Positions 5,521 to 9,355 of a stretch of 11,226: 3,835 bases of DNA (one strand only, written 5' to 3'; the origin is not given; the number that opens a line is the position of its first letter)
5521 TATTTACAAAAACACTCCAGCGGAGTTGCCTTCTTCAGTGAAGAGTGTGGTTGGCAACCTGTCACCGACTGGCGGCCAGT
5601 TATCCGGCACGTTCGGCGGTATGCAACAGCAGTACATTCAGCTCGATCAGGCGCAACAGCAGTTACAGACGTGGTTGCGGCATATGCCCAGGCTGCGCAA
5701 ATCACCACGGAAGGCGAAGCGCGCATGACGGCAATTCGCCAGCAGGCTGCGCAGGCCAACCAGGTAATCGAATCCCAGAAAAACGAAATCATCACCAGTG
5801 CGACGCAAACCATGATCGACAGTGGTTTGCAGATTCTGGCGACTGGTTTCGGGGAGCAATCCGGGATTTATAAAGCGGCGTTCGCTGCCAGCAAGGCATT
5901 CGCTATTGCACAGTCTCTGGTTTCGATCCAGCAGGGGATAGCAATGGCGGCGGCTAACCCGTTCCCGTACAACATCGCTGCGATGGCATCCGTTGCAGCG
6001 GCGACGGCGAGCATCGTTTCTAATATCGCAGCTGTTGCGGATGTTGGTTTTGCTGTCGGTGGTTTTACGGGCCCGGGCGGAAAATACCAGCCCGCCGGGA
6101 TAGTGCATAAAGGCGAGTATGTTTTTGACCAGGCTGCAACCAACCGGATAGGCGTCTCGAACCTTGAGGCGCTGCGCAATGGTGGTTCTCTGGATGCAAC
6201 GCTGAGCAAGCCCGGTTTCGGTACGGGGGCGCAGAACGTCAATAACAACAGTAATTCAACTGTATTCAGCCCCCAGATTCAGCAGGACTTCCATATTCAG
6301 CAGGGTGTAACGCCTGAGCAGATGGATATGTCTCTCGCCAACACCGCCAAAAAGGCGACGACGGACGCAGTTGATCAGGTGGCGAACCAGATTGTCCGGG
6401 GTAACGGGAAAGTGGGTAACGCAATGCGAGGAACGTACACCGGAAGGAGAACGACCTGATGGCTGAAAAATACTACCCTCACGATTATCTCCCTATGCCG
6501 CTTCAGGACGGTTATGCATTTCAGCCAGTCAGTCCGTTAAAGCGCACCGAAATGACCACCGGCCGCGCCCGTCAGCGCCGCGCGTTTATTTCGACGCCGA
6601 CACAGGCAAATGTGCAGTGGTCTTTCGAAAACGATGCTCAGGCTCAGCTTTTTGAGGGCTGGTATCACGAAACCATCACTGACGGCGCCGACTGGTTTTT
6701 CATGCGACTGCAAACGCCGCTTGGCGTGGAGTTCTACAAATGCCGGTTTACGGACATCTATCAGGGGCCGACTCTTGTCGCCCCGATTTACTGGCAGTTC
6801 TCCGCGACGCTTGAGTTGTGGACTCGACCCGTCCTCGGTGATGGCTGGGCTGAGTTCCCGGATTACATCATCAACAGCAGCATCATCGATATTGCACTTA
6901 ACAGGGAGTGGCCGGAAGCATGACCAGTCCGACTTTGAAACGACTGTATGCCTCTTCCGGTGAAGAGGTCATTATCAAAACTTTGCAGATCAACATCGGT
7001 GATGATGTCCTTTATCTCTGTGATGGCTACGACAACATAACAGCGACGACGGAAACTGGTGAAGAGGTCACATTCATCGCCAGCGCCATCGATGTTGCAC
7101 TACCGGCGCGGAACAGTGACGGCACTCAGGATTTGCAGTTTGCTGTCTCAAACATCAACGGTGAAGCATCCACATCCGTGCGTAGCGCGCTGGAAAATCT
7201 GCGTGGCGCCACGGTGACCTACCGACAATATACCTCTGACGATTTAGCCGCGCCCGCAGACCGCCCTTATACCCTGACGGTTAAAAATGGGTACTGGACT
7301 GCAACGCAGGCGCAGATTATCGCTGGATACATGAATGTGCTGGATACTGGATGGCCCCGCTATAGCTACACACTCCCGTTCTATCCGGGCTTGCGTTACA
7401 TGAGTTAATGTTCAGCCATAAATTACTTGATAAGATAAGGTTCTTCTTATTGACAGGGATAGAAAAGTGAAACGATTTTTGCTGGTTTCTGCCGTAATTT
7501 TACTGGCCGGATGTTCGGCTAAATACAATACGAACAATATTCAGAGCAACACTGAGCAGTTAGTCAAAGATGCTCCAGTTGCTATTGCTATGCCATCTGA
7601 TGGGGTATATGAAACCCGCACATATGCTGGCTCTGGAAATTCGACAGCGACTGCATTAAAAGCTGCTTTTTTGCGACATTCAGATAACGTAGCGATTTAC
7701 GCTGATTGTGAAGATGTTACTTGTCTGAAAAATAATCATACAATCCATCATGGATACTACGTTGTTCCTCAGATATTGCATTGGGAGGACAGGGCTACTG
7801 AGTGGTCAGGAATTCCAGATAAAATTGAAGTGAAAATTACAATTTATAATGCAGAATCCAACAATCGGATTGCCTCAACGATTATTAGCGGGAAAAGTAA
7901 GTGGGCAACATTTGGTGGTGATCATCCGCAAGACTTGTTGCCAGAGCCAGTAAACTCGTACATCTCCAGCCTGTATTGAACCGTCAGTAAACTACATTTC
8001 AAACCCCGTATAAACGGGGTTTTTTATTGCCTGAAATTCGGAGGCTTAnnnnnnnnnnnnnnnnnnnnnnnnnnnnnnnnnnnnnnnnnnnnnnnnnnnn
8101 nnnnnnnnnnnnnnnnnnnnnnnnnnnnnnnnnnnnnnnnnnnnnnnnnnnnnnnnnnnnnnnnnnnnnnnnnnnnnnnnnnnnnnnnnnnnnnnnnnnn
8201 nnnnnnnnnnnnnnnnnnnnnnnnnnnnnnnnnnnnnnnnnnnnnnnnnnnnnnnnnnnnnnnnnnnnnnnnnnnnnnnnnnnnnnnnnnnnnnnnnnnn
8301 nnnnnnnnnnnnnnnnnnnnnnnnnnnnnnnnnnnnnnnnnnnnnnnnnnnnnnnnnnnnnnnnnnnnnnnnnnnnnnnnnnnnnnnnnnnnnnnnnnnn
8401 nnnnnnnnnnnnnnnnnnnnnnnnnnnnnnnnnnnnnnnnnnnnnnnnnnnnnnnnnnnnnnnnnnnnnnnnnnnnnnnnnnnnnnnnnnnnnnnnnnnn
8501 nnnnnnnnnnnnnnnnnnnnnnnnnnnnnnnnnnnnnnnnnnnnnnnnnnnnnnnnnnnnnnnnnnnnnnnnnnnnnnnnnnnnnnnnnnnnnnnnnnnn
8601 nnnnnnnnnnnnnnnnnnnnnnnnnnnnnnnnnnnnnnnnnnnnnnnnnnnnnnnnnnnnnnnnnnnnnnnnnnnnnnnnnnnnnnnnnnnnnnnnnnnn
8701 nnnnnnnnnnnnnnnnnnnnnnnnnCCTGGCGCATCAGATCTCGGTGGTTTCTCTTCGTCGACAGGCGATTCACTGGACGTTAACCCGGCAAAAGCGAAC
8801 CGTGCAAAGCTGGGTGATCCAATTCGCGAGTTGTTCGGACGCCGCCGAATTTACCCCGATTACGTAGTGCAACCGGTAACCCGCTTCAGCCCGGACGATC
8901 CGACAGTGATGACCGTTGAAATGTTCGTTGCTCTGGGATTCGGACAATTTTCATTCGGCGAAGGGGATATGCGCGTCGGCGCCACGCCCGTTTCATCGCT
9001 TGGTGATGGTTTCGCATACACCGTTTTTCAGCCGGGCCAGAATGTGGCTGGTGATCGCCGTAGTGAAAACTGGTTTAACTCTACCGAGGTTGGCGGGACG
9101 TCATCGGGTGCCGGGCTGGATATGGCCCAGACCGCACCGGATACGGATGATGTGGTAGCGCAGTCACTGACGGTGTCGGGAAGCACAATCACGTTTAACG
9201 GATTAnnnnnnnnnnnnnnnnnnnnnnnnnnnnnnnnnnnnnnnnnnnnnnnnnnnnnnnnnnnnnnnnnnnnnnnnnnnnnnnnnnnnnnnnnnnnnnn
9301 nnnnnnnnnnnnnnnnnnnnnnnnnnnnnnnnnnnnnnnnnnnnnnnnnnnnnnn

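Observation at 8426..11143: gpI-like and gpJ-like modules fused in one 905-aa tail-tip ORF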

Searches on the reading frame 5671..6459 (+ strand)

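Call 6: search_protein_families(library=pfam, proteins=[window:5671-6459:+], max_evalue=0.01)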
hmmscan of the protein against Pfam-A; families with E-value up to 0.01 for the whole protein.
window:5671-6459:+ (262 aa): 0 families

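Call 7: search_protein_families(library=phrogs, proteins=[window:5671-6459:+], max_evalue=0.001)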
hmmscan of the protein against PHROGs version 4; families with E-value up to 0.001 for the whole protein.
window:5671-6459:+ (262 aa): 12 families
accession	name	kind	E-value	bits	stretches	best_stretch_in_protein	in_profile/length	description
phrog_1506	-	tail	7.4e-46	157.8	1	2-260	1054-1267/1269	tail length tape measure protein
phrog_19210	-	unknown function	4e-35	122.6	1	21-218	59-260/399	-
phrog_3336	-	tail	3.6e-31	109.6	1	3-250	834-1046/1051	tail length tape measure protein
phrog_21845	-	tail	4.7e-31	109.2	1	21-176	418-585/764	tail length tape measure protein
phrog_24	-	tail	8.6e-26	91.4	1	7-260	813-1063/1151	tail length tape measure protein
phrog_339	-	tail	4e-22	79.3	1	4-255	854-1122/1123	tail length tape measure protein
phrog_4346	-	unknown function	6.5e-16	58.9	1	64-233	425-584/600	-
phrog_9483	-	tail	1.3e-11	44.8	1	7-123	470-584/657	tail length tape measure protein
phrog_1716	-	tail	7.1e-08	32.4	1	102-259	778-936/943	tail length tape measure protein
phrog_16823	-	tail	1.5e-07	30.2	1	80-181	1779-1880/1948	tail length tape measure protein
phrog_1538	-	tail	1.9e-06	27.9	1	8-132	569-714/811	tail length tape measure protein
phrog_13674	-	tail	0.00018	21.2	1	5-131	540-675/764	tail length tape measure protein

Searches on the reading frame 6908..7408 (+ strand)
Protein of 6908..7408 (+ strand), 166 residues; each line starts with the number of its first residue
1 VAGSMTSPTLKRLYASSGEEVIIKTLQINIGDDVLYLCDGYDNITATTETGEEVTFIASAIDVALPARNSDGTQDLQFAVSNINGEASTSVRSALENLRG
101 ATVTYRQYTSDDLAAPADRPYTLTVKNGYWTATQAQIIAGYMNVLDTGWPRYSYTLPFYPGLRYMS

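Call 6: search_protein_families(library=pfam, proteins=[window:6908-7408:+], max_evalue=0.01)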
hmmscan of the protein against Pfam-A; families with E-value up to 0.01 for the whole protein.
window:6908-7408:+ (166 aa): 1 family
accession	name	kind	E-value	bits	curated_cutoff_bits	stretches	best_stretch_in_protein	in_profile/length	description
PF08875.16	DUF1833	-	5.6e-35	120.5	21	1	10-154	3-150/150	Domain of unknown function (DUF1833)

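Call 7: search_protein_families(library=phrogs, proteins=[window:6908-7408:+], max_evalue=0.001)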
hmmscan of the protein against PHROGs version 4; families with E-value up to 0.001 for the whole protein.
window:6908-7408:+ (166 aa): 1 family
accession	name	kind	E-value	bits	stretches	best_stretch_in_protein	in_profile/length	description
phrog_396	-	tail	2.4e-53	181.2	1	6-165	2-164/164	minor tail protein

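Call 13: search_protein_families(library=ncbifam, proteins=[window:6908-7408:+], max_evalue=0.01)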
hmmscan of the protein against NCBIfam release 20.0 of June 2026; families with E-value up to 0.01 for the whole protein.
window:6908-7408:+ (166 aa): 0 families

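Call 80: search_solved_structures(query=window:6908-7408:+, max_evalue=1)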
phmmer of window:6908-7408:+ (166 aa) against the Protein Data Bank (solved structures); distinct sequences matched with E-value up to 1: 5.
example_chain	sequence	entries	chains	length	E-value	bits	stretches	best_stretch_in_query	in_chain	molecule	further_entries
6tjg_A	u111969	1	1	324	0.0012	21.9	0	44-81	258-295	Cake8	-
6tjf_A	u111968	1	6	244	0.021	17.9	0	44-81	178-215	Cake6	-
6tje_A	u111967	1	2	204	0.11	15.6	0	44-80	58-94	Cake5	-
1oki_A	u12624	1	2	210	0.42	13.7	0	94-163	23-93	BETA CRYSTALLIN B1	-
6tjd_A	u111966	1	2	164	0.68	13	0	44-81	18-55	Cake4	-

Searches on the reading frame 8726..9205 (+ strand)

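Call 78: search_protein_families(library=phrogs, proteins=[window:8726-9205:+], max_evalue=1)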
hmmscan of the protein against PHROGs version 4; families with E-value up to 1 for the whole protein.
window:8726-9205:+ (160 aa): 2 families
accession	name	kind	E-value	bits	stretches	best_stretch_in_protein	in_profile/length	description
phrog_469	-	tail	8.2e-46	157.5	1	8-158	110-260/903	tail protein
phrog_24367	-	unknown function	0.00011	21.9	1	22-107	132-211/408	-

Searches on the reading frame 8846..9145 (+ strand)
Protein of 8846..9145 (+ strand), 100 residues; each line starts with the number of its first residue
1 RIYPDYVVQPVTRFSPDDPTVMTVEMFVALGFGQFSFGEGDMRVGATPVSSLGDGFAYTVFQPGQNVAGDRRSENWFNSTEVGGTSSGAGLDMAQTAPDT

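Call 78: search_protein_families(library=phrogs, proteins=[window:8846-9145:+], max_evalue=1)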
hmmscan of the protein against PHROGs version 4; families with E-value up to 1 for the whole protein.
window:8846-9145:+ (100 aa): 3 families
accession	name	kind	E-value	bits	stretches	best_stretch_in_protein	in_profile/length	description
phrog_469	-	tail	2.6e-28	99.6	1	1-99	143-242/903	tail protein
phrog_1771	-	unknown function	0.18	13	1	20-61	35-75/84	-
phrog_30011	-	unknown function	0.27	12.4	1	44-65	7-28/46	-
